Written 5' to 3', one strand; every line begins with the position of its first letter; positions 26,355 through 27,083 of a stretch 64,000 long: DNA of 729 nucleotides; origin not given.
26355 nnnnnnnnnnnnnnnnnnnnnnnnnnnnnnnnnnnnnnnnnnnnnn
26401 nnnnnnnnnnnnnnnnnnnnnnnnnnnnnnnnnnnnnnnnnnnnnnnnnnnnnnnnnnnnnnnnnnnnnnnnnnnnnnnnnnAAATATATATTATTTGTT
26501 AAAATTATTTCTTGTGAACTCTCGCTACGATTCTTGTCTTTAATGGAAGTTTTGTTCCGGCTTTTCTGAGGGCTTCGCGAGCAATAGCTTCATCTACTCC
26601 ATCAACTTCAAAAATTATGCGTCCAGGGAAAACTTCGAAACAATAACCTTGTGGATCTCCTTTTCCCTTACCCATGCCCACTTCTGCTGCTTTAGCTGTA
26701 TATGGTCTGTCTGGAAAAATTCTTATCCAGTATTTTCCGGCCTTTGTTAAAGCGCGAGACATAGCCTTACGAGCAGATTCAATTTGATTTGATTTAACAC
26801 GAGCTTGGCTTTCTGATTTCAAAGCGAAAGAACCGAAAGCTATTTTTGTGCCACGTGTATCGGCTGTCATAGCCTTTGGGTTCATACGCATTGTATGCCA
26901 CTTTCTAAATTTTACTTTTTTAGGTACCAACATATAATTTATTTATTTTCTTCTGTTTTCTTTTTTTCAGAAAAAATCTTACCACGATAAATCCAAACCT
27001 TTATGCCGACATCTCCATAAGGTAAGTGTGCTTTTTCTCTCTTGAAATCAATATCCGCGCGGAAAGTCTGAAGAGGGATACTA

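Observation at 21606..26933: Missing ribosomal proteins at canonical positions: no rpmC (L29) between rplP and rpsQ, no rpmD (L30) between rpsE and rplO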

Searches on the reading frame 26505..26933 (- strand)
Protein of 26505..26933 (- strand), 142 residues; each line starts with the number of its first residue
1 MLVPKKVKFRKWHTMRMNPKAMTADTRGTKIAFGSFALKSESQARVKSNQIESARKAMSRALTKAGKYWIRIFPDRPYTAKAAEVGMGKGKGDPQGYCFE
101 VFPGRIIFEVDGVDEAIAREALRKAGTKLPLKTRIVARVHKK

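Call 5: search_protein_families(library=pfam, proteins=[window:26505-26933:-], max_evalue=0.01)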
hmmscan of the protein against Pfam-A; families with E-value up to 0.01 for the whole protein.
window:26505-26933:- (142 aa): 1 family
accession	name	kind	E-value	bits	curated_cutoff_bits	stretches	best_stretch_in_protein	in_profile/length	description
PF00252.24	Ribosomal_L16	-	1.5e-41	141.9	27.9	1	4-136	1-132/132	Ribosomal protein L16p/L10e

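Call 7: find_encoding_contigs(protein=window:26505-26933:-, flank=10000, max_places=10)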
Protein window:26505-26933:- (142 aa): 1 contig read that carries it; 1 place shown.
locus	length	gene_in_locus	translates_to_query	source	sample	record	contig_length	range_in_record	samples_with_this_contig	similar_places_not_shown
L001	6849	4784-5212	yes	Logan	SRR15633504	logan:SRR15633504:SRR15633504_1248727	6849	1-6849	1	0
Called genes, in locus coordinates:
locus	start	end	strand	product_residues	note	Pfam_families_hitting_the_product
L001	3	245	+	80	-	?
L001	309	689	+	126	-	PF00338:Ribosomal_S10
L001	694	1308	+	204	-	PF00297:Ribosomal_L3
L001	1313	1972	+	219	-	PF00573:Ribosomal_L4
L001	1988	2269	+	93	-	PF00276:Ribosomal_L23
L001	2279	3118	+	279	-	PF00181:Ribosomal_L2_N, PF03947:Ribosomal_L2_C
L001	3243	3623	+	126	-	PF00203:Ribosomal_S19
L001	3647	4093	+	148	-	PF00237:Ribosomal_L22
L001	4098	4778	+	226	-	PF07650:KH_2, PF00189:Ribosomal_S3_C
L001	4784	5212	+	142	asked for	PF00252:Ribosomal_L16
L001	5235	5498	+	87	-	PF00366:Ribosomal_S17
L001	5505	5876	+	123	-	PF00238:Ribosomal_L14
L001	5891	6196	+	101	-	PF22682:Ribosomal_uL24m-like (weak), PF00467:KOW, PF17136:ribosomal_L24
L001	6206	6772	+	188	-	PF00281:Ribosomal_L5, PF00673:Ribosomal_L5_C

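Call 13: find_homologous_proteins(query=window:26505-26933:-, max_evalue=1e-20)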
Query window:26505-26933:- (142 aa): 7983 proteins with E <= 1e-20 among 8000 candidates; the best 120 are listed.
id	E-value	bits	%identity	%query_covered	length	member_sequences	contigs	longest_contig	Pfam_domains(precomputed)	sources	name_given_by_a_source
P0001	6.2e-88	310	100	100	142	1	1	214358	PF00252.25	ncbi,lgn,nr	ncbi:50S ribosomal protein L16 [Candidatus Nomurabacteria bacterium]|nr:50S ribosomal protein L16 [C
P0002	1.6e-82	292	90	100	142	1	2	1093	PF00252.25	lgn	-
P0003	3.5e-82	291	92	100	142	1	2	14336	PF00252.25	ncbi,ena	-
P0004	6.5e-82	290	91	100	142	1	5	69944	PF00252.25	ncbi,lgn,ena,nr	ncbi:MAG: 50S ribosomal protein L16 [Candidatus Nomurabacteria bacterium]|nr:50S ribosomal protein L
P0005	1.4e-81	289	90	100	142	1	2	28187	PF00252.25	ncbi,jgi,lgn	jgi:large subunit ribosomal protein L16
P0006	1.8e-81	289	90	100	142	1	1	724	PF00252.25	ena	-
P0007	2.7e-81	288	90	100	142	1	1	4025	PF00252.25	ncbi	-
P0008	2.9e-81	288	89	100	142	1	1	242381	PF00252.25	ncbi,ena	-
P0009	4.3e-81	288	88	100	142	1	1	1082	PF00252.25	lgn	-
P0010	1.2e-80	286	88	100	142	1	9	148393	PF00252.25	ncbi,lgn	ncbi:MAG: 50S ribosomal protein L16 [Minisyncoccia bacterium]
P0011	1.2e-80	286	89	100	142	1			PF00252.25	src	-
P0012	3.3e-80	285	90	99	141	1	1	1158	PF00252.25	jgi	jgi:large subunit ribosomal protein L16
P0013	3.4e-80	285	90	100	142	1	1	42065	PF00252.25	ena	-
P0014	2.1e-79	282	89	99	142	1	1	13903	PF00252.25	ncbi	-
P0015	5.1e-79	281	87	100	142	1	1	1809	PF00252.25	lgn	-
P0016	6.1e-79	281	89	100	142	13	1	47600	PF00252.25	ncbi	-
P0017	7.1e-79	280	87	100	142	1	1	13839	PF00252.25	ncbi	ncbi:MAG: 50S ribosomal protein L16 [Minisyncoccia bacterium]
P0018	1.1e-78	280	86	99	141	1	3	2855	PF00252.25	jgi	jgi:large subunit ribosomal protein L16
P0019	1.6e-78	279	90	100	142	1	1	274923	PF00252.25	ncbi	ncbi:MAG: 50S ribosomal protein L16 [Patescibacteria group bacterium]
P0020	1.7e-78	279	89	100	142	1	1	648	PF00252.25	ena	-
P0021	2.0e-78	279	87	100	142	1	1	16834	PF00252.25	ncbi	ncbi:MAG: 50S ribosomal protein L16 [Minisyncoccia bacterium]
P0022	2.6e-78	279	88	99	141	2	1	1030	PF00252.25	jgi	jgi:large subunit ribosomal protein L16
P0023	5.8e-78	277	89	100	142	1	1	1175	PF00252.25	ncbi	-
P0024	6.7e-78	277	84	99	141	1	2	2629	PF00252.25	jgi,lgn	jgi:large subunit ribosomal protein L16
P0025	2.0e-77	276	88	99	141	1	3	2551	PF00252.25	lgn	-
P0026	2.1e-77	276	85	100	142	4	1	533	PF00252.25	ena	-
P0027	2.3e-77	276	85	100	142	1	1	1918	PF00252.25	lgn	-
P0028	2.4e-77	275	85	100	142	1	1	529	PF00252.25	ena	-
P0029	5.8e-77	274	86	100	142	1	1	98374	PF00252.25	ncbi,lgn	-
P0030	9.1e-77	274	85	100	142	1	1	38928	PF00252.25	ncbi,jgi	ncbi:MAG: 50S ribosomal protein L16 [Candidatus Paceibacterota bacterium]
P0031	9.4e-77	274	87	99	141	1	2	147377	PF00252.25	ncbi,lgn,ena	-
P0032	1.2e-76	273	85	100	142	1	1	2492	PF00252.25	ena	-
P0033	1.2e-76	273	84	99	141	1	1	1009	PF00252.25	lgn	-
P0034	1.3e-76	273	85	100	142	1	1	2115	PF00252.25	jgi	jgi:large subunit ribosomal protein L16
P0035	1.3e-76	273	85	100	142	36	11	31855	PF00252.25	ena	-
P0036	1.5e-76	273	86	100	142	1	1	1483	PF00252.25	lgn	-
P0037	1.7e-76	273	86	99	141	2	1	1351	PF00252.25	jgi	jgi:large subunit ribosomal protein L16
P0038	2.2e-76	272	86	100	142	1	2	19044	PF00252.25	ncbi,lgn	-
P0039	2.2e-76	272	85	100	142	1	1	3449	PF00252.25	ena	-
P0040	2.4e-76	272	85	99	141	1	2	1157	PF00252.25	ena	-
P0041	2.5e-76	272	88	100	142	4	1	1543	PF00252.25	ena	-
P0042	2.6e-76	272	83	100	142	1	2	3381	PF00252.25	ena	-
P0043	3.2e-76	272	85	100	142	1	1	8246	PF00252.25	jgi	jgi:large subunit ribosomal protein L16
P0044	3.5e-76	272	85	100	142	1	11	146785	PF00252.25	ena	-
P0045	4.1e-76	271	84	99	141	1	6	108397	PF00252.25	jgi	-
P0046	4.2e-76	271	84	99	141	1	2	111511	PF00252.25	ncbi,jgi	ncbi:MAG: 50S ribosomal protein L16 [Candidatus Paceibacterota bacterium]|jgi:large subunit ribosoma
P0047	4.8e-76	271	85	100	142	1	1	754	PF00252.25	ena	-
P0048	4.9e-76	271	85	99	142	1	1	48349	PF00252.25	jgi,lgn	-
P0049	5.4e-76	271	84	99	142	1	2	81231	PF00252.25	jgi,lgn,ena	jgi:large subunit ribosomal protein L16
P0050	6.4e-76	271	85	100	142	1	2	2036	PF00252.25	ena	-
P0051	6.5e-76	271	84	99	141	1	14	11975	PF00252.25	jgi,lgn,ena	-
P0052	9.1e-76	270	85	100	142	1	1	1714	PF00252.25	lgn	-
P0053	1.0e-75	270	85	100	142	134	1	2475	PF00252.25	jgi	-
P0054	1.1e-75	270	85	100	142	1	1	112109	PF00252.25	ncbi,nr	ncbi:MAG: 50S ribosomal protein L16 [Candidatus Nomurabacteria bacterium]|nr:50S ribosomal protein L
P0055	1.1e-75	270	82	100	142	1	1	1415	PF00252.25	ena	-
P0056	1.1e-75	270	85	100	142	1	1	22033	PF00252.25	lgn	-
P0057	1.3e-75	270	86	100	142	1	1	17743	PF00252.25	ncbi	-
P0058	1.5e-75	270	84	99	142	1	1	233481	PF00252.25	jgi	-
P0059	1.6e-75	270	84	99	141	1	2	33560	PF00252.25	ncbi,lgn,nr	ncbi:50S ribosomal protein L16 [Patescibacteria group bacterium]|nr:50S ribosomal protein L16 [Pates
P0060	2.5e-75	269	84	99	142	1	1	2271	PF00252.25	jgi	jgi:large subunit ribosomal protein L16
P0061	2.5e-75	269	85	99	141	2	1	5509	PF00252.25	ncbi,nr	ncbi:50S ribosomal protein L16 [Patescibacteria group bacterium]|nr:50S ribosomal protein L16 [Pates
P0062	2.5e-75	269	86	97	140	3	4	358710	PF00252.25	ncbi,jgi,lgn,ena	jgi:large subunit ribosomal protein L16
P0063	2.6e-75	269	84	99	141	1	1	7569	PF00252.25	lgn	-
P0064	2.6e-75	269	85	100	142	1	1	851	PF00252.25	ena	-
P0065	2.8e-75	269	83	100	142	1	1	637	PF00252.25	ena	-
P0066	2.9e-75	269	85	100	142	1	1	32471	PF00252.25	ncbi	-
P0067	2.9e-75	269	82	100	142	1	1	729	PF00252.25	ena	-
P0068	3.5e-75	268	82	100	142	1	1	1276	PF00252.25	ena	-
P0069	3.8e-75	268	83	100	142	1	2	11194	PF00252.25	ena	-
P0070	4.0e-75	268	83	100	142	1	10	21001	PF00252.25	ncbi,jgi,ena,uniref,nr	ncbi:50S ribosomal protein L16 [Candidatus Nomurabacteria bacterium RIFCSPLOWO2_01_FULL_39_17]|unire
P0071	4.2e-75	268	83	99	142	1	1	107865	PF00252.25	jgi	jgi:large subunit ribosomal protein L16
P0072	4.3e-75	268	83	100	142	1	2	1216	PF00252.25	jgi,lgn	jgi:large subunit ribosomal protein L16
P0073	4.3e-75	268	84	99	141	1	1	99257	PF00252.25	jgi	-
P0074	4.6e-75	268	82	100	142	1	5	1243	PF00252.25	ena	-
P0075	4.8e-75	268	81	100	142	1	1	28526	PF00252.25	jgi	jgi:large subunit ribosomal protein L16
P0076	5.7e-75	268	82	99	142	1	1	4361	PF00252.25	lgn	-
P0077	6.2e-75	268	83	100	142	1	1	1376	PF00252.25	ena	-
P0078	6.6e-75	268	84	99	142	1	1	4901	PF00252.25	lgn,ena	-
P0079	8.0e-75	267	83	100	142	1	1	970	PF00252.25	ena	-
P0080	8.3e-75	267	84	99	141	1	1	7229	PF00252.25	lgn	-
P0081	9.7e-75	267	82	100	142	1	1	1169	PF00252.25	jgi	jgi:large subunit ribosomal protein L16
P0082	1.1e-74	267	84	99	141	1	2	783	PF00252.25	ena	-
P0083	1.1e-74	267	84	99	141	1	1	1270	PF00252.25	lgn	-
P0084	1.2e-74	267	82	100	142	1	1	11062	PF00252.25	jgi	jgi:large subunit ribosomal protein L16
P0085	1.2e-74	267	83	100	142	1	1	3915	PF00252.25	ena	-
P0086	1.3e-74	267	83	100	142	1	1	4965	PF00252.25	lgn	-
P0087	1.3e-74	267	84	100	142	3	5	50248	PF00252.25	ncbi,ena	-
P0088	1.4e-74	267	82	100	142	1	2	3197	PF00252.25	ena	-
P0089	1.4e-74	267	84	99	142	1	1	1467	PF00252.25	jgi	jgi:large subunit ribosomal protein L16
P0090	1.4e-74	267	83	100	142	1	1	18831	PF00252.25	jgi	-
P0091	1.7e-74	266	84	99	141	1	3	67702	PF00252.25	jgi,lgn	-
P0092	1.7e-74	266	83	100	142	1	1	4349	PF00252.25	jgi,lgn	jgi:large subunit ribosomal protein L16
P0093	2.0e-74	266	82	100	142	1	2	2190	PF00252.25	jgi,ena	-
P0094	2.0e-74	266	83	99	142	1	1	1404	PF00252.25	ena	-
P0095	2.2e-74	266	83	100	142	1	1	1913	PF00252.25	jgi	jgi:large subunit ribosomal protein L16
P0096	2.2e-74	266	80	100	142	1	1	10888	PF00252.25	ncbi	-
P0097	2.3e-74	266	83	100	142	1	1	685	PF00252.25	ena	-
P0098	2.4e-74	266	82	100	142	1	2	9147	PF00252.25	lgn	-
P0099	2.4e-74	266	83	100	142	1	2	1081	PF00252.25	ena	-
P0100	2.5e-74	266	82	99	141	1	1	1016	PF00252.25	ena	-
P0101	2.5e-74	266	84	100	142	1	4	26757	PF00252.25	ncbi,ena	-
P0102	2.6e-74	266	84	99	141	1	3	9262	PF00252.25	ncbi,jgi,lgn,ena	jgi:large subunit ribosomal protein L16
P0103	2.8e-74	266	82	100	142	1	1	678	PF00252.25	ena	-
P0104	2.9e-74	265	83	99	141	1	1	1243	PF00252.25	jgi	jgi:large subunit ribosomal protein L16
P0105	3.0e-74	265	83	99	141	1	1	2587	PF00252.25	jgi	jgi:large subunit ribosomal protein L16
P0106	3.2e-74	265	82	100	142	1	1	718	PF00252.25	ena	-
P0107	3.2e-74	265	84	100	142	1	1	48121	PF00252.25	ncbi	-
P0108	3.2e-74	265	85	100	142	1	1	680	PF00252.25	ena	-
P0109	3.3e-74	265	82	100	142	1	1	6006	PF00252.25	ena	-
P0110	3.4e-74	265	84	100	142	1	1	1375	PF00252.25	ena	-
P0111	3.4e-74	265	83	100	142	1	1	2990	PF00252.25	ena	-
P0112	3.5e-74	265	85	100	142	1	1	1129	PF00252.25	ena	-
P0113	3.8e-74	265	82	100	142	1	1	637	PF00252.25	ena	-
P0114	3.8e-74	265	84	99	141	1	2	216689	PF00252.25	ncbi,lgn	-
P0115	4.4e-74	265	82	100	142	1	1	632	PF00252.25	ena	-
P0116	4.4e-74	265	83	99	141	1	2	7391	PF00252.25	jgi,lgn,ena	jgi:large subunit ribosomal protein L16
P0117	4.7e-74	265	85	99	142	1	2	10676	PF00252.25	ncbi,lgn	-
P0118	5.3e-74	265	84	99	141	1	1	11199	PF00252.25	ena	-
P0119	5.3e-74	265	82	100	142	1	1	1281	PF00252.25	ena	-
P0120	5.5e-74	265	81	100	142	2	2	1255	PF00252.25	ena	-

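Call 16: find_related_loci(query=A1, collection=genome_contigs, flank=10000)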
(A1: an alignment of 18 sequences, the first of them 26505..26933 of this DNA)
Query A1 (142 aa) in genome_contigs; peptide patterns used: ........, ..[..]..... (x = any residue, [..] = any of these).
600 stretches matched a pattern (row limit reached: there are more); 568 encode a relative of the query (tblastn E <= 1e-3); the best 80 are kept; 80 distinct loci.
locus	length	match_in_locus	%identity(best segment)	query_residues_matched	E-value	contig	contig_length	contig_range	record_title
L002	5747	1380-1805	92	1-142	7e-88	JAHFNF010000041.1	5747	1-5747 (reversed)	MAG: Candidatus Nomurabacteria bacterium isolate nzgw474 NODE_6526_length_5748_cov_3.644215, whole genome shotgun sequen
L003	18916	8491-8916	88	1-142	9e-86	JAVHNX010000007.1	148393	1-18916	MAG: Candidatus Paceibacterota bacterium isolate WB02no17_34_18 NODE_11_length_148393_cov_11.062391, whole genome shotgu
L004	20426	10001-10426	88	1-142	9e-86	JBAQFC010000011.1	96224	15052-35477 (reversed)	MAG: Minisyncoccia bacterium isolate MFD12003_ilm_asm_bin59 k127_30782, whole genome shotgun sequence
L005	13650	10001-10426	85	1-142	2e-81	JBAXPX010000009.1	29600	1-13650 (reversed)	MAG: bacterium isolate ELA542 MAG542_9, whole genome shotgun sequence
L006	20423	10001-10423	84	1-141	6e-81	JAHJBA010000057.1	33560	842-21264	MAG: Patescibacteria group bacterium isolate Modern_marine.mb.233 Modern_marine.mb.233_k141_2436427, whole genome shotgu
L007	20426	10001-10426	82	1-142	1e-79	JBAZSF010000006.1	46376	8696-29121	MAG: Candidatus Paceibacterota bacterium isolate SO_2017_GW1_167 NODE_3811_length_46376_cov_3.037168_OW334_2017, whole g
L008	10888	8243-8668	80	1-142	1e-79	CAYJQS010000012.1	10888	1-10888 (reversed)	MAG TPA_asm: uncultured Candidatus Saccharibacteria bacterium isolate ERP125453_co1_243 genome assembly, contig: NODE_69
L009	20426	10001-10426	80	1-142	8e-80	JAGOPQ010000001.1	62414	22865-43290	MAG: Candidatus Paceibacterota bacterium isolate Gw_Eff_bin_121 Gw_Eff_685_length_62414_cov_6.194936, whole genome shotg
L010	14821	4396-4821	82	1-142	5e-79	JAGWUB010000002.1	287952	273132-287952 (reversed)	MAG: Patescibacteria group bacterium isolate REEB387 contig-150_7, whole genome shotgun sequence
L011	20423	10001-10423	84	1-141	4e-79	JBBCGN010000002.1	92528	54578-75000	MAG: bacterium isolate CoA_maxb_bin.114 s11345.ctg011367l, whole genome shotgun sequence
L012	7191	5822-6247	80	1-142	8e-79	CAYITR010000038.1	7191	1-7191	MAG TPA_asm: uncultured Candidatus Saccharibacteria bacterium isolate ERP119705_co7_426 genome assembly, contig: NODE_81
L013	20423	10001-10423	81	1-141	2e-78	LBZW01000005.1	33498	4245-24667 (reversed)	MAG: Candidatus Nomurabacteria bacterium GW2011_GWA2_40_9 UU24_C0005, whole genome shotgun sequence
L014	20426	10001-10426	81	1-142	3e-78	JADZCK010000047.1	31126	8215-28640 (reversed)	MAG: Candidatus Nomurabacteria bacterium isolate SJ72 c_000001566380, whole genome shotgun sequence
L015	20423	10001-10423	82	1-141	4e-78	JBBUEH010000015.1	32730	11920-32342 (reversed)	MAG: Patescibacteria group bacterium isolate H52-bin059_1 H52_bin059_1_000000000015, whole genome shotgun sequence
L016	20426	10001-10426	80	1-142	2e-78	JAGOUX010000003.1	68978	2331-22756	MAG: Candidatus Paceibacterota bacterium isolate Gw_Eff_bin_532 Gw_Eff_540_length_68978_cov_8.384729, whole genome shotg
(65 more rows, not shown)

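Call 22: find_encoding_contigs(protein=P0003, flank=6000, max_places=3)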
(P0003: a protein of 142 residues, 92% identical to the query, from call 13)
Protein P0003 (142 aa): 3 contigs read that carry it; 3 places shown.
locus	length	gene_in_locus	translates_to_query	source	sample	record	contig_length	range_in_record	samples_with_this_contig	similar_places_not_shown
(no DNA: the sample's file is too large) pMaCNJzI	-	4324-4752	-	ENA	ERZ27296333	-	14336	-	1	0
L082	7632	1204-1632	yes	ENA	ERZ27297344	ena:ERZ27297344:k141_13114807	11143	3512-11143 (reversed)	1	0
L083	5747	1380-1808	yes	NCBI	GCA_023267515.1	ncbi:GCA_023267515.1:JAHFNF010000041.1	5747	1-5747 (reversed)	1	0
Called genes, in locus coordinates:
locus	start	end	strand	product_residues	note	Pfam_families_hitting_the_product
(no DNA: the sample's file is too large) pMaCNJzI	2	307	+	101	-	?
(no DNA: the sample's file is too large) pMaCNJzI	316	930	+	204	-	PF00297:Ribosomal_L3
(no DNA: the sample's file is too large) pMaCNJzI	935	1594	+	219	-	PF00573:Ribosomal_L4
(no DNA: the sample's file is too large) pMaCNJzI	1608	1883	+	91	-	PF00276:Ribosomal_L23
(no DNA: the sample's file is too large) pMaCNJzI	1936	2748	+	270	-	PF00181:Ribosomal_L2_N, PF03947:Ribosomal_L2_C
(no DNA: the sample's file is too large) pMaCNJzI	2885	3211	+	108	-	PF00203:Ribosomal_S19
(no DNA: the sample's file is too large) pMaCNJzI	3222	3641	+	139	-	PF00237:Ribosomal_L22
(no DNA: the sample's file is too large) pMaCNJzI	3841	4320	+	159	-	PF07650:KH_2 (weak), PF00189:Ribosomal_S3_C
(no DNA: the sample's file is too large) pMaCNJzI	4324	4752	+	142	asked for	PF00252:Ribosomal_L16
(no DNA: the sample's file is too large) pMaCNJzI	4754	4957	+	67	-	PF00831:Ribosomal_L29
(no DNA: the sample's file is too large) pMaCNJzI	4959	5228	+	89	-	PF00366:Ribosomal_S17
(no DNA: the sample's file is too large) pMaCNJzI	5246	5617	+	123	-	PF00238:Ribosomal_L14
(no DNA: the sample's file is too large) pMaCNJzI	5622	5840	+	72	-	PF00467:KOW, PF17136:ribosomal_L24 (weak)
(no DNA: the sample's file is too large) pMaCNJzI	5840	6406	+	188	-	PF00281:Ribosomal_L5, PF00673:Ribosomal_L5_C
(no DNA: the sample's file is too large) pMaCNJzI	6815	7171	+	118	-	PF00410:Ribosomal_S8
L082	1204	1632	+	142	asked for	PF00252:Ribosomal_L16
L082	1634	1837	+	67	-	PF00831:Ribosomal_L29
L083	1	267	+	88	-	?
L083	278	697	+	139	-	PF00237:Ribosomal_L22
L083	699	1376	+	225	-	PF07650:KH_2, PF00189:Ribosomal_S3_C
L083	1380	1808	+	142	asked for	PF00252:Ribosomal_L16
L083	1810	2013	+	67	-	PF00831:Ribosomal_L29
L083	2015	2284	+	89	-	PF00366:Ribosomal_S17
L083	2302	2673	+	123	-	PF00238:Ribosomal_L14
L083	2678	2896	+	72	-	PF00467:KOW, PF17136:ribosomal_L24 (weak)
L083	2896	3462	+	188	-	PF00281:Ribosomal_L5, PF00673:Ribosomal_L5_C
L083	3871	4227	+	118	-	PF00410:Ribosomal_S8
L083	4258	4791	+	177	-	PF00347:Ribosomal_L6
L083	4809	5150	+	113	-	PF00861:Ribosomal_L18p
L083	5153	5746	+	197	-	PF00333:Ribosomal_S5, PF03719:Ribosomal_S5_C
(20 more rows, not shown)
